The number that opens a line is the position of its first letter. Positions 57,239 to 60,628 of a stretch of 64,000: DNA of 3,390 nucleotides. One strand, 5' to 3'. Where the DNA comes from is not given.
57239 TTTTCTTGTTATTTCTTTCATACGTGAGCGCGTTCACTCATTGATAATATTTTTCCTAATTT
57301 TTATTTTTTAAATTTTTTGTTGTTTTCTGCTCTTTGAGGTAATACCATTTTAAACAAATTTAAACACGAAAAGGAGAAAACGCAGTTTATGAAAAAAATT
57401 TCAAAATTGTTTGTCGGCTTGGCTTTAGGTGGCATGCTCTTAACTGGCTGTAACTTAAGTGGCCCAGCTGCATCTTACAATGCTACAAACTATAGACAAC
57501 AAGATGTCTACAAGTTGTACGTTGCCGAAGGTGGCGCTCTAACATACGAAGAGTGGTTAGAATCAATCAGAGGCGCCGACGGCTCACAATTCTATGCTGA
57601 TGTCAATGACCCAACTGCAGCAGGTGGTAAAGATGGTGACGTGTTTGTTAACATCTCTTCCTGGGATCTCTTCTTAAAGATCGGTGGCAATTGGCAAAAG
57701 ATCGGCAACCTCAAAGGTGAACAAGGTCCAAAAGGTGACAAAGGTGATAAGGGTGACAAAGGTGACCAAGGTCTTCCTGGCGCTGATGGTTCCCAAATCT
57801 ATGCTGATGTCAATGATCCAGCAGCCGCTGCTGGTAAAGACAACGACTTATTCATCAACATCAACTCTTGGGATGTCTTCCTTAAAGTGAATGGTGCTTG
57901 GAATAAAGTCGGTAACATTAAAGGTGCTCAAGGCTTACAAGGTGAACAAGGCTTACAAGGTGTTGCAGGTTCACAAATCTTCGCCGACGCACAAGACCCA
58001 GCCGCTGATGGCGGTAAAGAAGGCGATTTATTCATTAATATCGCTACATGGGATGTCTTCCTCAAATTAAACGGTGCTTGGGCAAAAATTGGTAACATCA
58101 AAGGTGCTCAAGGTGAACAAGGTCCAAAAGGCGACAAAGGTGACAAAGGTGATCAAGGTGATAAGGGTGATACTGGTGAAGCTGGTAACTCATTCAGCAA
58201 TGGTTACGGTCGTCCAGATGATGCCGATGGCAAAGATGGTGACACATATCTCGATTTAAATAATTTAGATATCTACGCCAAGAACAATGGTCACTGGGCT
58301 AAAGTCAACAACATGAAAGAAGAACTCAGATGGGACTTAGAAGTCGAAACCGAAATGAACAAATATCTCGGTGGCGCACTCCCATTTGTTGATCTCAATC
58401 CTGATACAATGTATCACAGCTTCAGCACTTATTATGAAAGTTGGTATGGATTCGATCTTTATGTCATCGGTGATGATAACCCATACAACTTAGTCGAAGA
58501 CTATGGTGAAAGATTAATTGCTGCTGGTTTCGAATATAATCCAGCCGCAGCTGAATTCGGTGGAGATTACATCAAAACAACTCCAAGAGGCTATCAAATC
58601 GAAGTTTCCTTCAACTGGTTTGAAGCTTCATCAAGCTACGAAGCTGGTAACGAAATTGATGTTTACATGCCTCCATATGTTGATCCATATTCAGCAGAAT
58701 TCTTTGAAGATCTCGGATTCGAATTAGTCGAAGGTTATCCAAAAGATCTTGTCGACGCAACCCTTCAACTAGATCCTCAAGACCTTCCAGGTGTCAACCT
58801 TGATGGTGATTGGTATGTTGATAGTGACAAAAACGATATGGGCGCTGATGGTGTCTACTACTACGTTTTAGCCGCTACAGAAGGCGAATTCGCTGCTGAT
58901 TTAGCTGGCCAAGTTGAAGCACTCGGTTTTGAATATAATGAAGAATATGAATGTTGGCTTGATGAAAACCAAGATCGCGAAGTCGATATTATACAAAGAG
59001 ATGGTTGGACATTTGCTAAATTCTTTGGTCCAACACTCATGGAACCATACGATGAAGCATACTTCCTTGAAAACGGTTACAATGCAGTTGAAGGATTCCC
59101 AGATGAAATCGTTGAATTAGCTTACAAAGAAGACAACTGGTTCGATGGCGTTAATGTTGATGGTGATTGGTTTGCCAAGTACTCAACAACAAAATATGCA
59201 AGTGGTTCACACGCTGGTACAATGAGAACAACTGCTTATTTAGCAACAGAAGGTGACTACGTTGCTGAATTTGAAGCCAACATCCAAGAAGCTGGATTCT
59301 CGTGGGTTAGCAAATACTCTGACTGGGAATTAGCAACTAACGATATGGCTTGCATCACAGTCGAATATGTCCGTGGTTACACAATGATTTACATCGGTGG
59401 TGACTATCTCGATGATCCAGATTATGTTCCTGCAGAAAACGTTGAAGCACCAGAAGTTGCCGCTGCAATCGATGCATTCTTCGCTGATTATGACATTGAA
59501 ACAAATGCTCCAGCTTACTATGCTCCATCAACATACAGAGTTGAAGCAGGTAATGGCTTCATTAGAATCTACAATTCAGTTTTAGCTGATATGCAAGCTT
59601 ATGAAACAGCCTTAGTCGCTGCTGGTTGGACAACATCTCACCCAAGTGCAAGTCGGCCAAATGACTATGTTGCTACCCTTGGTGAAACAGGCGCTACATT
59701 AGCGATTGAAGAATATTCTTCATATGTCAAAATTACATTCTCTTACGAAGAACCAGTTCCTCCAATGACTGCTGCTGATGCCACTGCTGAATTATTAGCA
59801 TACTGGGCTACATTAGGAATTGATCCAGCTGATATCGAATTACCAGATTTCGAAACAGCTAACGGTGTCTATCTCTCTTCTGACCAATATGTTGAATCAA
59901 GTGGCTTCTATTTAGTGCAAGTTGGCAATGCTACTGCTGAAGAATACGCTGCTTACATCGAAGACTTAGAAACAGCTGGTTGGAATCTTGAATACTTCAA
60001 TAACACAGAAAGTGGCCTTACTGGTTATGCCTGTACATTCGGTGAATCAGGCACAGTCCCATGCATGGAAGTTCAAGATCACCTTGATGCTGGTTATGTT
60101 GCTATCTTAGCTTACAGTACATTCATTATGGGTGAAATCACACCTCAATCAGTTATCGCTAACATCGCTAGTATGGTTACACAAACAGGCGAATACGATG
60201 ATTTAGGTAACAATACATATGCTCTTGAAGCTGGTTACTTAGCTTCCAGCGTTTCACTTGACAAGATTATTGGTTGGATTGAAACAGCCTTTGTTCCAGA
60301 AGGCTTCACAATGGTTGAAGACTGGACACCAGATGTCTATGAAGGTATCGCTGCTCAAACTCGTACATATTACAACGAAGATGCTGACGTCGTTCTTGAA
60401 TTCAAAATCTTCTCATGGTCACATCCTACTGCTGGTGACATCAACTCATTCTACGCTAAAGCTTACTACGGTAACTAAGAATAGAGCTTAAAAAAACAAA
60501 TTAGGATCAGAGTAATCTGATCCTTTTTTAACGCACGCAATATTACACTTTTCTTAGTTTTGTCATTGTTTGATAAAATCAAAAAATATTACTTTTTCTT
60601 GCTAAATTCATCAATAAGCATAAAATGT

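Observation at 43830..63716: About 20 kb of back-to-back giant lipoproteins: three surface proteases of three catalytic classes fused to an Opp importer locus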

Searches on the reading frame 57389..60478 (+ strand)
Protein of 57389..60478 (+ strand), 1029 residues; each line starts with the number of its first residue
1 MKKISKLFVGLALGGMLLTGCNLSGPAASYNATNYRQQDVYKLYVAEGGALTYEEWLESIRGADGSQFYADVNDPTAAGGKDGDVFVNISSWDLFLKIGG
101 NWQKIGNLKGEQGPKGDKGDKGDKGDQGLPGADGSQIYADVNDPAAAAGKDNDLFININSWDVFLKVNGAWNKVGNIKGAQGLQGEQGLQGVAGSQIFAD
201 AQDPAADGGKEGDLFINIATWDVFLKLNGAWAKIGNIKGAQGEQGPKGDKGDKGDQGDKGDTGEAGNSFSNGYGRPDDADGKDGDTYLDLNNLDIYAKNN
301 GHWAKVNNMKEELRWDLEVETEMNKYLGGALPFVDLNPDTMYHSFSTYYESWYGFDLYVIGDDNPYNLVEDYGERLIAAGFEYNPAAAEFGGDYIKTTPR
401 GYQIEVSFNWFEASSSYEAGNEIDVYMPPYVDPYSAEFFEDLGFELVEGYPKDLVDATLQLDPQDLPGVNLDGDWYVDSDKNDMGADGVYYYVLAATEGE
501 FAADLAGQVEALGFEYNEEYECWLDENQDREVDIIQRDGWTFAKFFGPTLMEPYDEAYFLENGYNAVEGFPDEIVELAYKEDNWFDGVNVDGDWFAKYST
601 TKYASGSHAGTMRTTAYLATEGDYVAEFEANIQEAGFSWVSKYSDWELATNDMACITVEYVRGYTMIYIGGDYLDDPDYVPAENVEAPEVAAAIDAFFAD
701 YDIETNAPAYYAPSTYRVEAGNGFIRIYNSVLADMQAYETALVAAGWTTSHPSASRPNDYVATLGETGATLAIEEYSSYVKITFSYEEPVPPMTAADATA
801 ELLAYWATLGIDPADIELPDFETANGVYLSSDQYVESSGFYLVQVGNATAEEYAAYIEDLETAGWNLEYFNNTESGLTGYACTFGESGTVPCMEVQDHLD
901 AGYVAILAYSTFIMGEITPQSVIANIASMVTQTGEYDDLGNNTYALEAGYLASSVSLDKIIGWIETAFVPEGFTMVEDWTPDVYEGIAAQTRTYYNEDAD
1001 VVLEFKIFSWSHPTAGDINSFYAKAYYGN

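Call 4: search_protein_families(library=pfam, proteins=[window:57389-60478:+], max_evalue=0.01)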
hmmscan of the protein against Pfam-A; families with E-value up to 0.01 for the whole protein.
window:57389-60478:+ (1029 aa): 2 families
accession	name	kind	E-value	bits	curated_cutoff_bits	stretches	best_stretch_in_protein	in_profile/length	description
PF10743.14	Phage_Cox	-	4.1e-09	36.6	27.5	0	71-98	41-68/87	Regulatory phage protein cox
PF01391.23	Collagen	-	1e-08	35.2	27.2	2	239-274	7-42/60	Collagen triple helix repeat (20 copies)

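Call 5: search_protein_families(library=ncbifam, proteins=[window:57389-60478:+], max_evalue=0.01)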
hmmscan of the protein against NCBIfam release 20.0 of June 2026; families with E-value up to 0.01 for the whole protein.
window:57389-60478:+ (1029 aa): 3 families
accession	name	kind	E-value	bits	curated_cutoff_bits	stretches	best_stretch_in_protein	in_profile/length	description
NF038330.1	adhesin_SclA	exception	6.9e-08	32.5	400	1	109-212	152-252/405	LPXTG-anchored collagen-like adhesin Scl1/SclA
NF038329.2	gly_rich_SclB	equivalog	5e-07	29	325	1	109-285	137-293/442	LPXTG-anchored collagen-like adhesin Scl2/SclB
NF046116.1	adhesin_Lcl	equivalog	2.4e-05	23.1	500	1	109-285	122-214/431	collagen-like adhesin Lcl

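Call 82: search_solved_structures(query=window:57389-60478:+, max_evalue=0.01)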
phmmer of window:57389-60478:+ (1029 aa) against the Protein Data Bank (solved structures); distinct sequences matched with E-value up to 0.01: 0.

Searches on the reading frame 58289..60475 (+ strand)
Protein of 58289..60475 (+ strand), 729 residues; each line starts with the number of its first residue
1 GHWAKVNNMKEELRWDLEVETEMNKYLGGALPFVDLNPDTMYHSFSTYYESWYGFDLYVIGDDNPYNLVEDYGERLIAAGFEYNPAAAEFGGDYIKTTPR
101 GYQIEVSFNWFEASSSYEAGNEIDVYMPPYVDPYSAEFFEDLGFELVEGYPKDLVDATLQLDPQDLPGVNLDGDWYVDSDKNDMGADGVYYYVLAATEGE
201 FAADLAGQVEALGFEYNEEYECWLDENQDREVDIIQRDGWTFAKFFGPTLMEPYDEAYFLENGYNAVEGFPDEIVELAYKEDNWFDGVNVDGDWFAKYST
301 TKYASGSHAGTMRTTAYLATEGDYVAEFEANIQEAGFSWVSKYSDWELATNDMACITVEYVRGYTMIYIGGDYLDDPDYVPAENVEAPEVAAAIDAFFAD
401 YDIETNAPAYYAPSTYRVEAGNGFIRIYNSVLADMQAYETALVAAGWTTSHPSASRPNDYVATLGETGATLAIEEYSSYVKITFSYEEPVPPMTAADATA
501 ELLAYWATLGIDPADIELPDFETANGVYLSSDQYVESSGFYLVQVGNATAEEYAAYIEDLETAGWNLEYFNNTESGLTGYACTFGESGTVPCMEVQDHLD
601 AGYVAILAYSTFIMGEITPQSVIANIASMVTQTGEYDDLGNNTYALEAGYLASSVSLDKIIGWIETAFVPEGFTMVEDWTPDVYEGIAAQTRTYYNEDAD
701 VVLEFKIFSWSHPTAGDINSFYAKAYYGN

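Call 83: search_protein_families(library=pfam, proteins=[window:58289-60475:+], max_evalue=1)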
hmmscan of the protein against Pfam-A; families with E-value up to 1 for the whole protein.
window:58289-60475:+ (729 aa): 1 family
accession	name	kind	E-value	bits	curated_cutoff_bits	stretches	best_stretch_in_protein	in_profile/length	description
PF20234.3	DUF6591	-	0.013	15.7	27.1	1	536-572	29-65/228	Family of unknown function (DUF6591)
